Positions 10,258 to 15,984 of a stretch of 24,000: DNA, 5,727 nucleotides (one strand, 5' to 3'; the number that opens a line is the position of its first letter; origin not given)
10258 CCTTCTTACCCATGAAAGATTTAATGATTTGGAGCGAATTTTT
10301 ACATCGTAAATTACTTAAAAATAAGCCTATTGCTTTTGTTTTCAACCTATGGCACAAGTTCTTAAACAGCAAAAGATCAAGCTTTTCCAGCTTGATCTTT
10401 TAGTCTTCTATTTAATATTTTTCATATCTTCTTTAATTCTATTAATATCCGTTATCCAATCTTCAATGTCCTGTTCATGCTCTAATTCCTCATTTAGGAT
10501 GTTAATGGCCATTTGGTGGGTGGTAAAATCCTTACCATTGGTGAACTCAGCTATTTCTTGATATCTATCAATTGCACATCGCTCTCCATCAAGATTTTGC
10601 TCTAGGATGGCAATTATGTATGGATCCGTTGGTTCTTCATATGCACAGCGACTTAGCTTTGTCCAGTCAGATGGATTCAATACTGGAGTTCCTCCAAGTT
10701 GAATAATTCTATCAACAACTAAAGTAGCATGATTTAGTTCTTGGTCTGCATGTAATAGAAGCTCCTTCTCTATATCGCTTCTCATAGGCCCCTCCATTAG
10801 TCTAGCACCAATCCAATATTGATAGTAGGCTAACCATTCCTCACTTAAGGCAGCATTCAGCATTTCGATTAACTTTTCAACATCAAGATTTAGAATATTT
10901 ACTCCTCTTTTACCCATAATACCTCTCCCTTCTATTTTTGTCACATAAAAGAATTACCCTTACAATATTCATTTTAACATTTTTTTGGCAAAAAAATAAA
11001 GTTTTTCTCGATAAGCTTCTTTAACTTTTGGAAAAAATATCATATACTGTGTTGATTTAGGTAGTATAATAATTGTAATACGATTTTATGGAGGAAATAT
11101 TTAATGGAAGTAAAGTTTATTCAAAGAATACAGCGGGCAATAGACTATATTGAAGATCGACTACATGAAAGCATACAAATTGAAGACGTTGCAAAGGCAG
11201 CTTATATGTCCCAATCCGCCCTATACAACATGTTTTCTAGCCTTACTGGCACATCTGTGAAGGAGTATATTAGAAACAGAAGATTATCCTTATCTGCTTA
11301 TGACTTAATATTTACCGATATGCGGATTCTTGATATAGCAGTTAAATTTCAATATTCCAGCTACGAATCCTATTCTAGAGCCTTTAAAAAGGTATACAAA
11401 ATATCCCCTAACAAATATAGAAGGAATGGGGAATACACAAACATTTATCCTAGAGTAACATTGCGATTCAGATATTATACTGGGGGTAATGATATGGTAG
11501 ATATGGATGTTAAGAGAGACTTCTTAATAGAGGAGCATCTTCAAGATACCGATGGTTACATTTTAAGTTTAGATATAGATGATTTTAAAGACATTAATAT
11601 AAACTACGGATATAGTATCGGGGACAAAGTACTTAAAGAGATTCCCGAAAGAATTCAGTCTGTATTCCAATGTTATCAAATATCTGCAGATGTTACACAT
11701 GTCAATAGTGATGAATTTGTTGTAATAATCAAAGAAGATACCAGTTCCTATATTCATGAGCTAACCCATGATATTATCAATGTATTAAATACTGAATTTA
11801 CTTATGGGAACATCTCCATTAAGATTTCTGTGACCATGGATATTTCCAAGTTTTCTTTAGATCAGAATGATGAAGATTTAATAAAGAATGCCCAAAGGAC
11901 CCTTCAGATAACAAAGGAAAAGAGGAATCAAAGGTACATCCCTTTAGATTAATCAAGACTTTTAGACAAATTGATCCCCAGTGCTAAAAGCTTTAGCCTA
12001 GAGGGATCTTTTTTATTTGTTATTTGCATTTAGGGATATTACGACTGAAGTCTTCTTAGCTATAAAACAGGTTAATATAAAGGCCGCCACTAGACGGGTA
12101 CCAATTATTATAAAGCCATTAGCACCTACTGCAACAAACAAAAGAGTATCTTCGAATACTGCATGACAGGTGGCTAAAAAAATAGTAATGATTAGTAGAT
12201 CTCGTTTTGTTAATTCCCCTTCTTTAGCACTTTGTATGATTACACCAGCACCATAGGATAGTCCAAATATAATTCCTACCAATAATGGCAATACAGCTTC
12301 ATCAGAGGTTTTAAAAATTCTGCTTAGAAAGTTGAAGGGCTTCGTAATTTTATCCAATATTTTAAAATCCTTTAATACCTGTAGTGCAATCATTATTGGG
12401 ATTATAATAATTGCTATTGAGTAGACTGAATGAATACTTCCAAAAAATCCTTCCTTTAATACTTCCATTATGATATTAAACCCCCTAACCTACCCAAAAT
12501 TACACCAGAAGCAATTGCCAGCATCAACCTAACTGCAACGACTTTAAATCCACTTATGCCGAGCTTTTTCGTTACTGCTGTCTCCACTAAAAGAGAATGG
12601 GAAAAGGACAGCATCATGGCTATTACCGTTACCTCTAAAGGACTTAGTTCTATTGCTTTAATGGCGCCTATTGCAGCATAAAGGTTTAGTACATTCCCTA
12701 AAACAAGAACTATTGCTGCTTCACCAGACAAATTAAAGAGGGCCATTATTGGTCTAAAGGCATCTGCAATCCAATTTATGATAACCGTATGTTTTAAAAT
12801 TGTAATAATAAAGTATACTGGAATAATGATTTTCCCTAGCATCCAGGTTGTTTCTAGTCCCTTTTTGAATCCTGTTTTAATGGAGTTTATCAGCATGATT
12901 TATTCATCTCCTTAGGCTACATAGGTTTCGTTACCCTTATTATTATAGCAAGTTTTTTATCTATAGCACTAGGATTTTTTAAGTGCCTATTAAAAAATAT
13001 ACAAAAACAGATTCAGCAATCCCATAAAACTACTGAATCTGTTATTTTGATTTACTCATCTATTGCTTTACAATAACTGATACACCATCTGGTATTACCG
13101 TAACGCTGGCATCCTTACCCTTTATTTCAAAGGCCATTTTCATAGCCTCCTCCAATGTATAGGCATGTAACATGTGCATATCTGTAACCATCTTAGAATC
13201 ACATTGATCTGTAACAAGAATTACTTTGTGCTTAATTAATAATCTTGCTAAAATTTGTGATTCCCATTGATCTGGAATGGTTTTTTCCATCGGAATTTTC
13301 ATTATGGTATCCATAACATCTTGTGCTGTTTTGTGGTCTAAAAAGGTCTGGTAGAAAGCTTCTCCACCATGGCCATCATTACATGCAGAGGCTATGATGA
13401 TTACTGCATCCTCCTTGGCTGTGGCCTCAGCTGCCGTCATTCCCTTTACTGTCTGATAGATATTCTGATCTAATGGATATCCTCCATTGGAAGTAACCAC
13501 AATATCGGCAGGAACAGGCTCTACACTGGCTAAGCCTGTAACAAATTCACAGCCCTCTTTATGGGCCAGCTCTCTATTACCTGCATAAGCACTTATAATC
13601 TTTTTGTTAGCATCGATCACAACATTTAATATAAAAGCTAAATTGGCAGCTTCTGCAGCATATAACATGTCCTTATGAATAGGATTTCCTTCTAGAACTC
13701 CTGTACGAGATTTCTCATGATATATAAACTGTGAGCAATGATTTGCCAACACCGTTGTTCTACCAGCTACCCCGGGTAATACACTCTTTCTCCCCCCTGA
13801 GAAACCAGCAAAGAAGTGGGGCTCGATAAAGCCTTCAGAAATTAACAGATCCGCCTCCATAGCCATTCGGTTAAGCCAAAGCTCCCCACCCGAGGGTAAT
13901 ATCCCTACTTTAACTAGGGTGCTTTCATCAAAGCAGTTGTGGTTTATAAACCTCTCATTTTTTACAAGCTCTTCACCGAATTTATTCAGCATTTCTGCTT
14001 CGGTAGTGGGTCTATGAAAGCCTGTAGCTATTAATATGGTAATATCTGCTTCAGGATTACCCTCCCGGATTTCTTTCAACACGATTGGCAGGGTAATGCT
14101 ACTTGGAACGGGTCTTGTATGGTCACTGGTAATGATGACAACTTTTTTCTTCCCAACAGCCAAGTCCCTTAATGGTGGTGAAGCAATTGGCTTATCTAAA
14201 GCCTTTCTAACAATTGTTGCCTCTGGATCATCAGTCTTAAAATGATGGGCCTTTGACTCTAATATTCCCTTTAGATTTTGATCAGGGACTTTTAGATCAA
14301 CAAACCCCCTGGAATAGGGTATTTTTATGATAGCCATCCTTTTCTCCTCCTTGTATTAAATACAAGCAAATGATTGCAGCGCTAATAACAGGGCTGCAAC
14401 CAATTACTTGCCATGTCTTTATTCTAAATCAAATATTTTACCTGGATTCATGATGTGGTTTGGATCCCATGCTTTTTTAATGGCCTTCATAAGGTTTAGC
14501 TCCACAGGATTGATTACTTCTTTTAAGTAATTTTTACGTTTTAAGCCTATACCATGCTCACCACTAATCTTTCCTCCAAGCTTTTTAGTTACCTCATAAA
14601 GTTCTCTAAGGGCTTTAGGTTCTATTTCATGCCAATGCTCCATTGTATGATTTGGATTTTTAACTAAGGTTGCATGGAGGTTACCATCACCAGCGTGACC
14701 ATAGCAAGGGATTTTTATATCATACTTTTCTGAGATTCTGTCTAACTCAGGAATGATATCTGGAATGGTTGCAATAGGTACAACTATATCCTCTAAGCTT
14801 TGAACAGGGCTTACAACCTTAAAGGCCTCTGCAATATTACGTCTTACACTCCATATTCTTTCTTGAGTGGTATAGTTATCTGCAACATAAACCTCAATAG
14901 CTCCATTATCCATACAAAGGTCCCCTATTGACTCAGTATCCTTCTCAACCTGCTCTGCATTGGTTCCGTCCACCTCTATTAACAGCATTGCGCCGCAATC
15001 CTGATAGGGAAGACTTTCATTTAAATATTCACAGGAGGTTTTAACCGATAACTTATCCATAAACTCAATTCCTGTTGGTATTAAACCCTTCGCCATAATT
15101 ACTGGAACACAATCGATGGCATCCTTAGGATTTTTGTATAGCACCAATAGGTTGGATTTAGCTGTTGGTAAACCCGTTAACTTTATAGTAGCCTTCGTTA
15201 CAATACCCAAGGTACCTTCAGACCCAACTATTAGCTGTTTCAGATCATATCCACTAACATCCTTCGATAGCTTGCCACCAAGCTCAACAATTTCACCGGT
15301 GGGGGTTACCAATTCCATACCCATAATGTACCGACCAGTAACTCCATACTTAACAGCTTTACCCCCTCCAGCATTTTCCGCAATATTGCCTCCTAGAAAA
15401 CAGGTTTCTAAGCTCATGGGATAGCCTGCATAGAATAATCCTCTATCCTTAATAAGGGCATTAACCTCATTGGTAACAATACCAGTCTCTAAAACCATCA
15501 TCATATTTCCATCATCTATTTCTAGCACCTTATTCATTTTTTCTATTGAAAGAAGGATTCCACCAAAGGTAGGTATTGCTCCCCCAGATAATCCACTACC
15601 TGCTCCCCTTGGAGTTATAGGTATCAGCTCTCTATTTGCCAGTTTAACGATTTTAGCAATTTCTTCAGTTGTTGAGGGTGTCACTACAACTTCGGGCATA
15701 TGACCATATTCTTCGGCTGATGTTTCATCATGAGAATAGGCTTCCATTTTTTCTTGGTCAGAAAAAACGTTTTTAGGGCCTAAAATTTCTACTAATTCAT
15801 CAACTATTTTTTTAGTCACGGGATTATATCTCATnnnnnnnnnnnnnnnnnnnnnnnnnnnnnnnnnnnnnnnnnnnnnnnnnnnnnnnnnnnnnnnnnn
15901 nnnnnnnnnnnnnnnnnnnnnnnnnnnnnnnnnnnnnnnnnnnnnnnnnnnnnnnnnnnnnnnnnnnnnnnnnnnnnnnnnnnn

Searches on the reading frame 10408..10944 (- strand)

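Call 59: search_protein_families(library=pfam, proteins=[window:10408-10944:-], max_evalue=0.001)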
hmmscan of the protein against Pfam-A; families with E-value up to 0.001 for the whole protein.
window:10408-10944:- (178 aa): 2 families
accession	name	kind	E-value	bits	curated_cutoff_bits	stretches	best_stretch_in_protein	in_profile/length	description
PF00210.30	Ferritin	-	3.3e-27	95.6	24.5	1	26-170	1-142/142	Ferritin-like domain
PF02915.23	Rubrerythrin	-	0.00023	22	22.8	0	27-158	1-131/137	Rubrerythrin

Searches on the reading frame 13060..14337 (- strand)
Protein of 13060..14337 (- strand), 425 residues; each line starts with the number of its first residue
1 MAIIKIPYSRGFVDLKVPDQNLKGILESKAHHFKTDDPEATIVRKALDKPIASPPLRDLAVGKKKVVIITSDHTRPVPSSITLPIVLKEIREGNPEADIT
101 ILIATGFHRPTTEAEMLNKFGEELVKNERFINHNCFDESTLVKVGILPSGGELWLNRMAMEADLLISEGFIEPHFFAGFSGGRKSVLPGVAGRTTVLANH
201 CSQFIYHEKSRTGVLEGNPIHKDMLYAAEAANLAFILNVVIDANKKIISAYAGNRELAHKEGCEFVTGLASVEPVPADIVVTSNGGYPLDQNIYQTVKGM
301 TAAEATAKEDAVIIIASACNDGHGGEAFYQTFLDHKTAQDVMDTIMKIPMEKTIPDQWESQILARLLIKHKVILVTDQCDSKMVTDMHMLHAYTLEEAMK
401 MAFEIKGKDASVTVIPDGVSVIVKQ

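Call 59: search_protein_families(library=pfam, proteins=[window:13060-14337:-], max_evalue=0.001)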
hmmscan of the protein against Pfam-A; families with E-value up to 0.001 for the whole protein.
window:13060-14337:- (425 aa): 2 families
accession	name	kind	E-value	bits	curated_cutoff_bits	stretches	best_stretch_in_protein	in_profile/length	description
PF21113.2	LarA_C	-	2.2e-75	252.2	25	1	272-423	1-152/152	Lactate racemase C-terminal domain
PF09861.14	Lar_N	-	6.7e-74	247.9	23.3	1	8-213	1-204/204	Lactate racemase N-terminal domain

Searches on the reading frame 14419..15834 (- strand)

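Call 59: search_protein_families(library=pfam, proteins=[window:14419-15834:-], max_evalue=0.001)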
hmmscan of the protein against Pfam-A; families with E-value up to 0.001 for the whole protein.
window:14419-15834:- (471 aa): 2 families
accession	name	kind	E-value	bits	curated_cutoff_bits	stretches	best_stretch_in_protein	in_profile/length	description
PF02913.24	FAD-oxidase_C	-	3.1e-62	210.9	21.2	1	223-467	2-248/248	FAD linked oxidases, C-terminal domain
PF01565.28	FAD_binding_4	-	6.3e-38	130.1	26.4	1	47-186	1-139/139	FAD binding domain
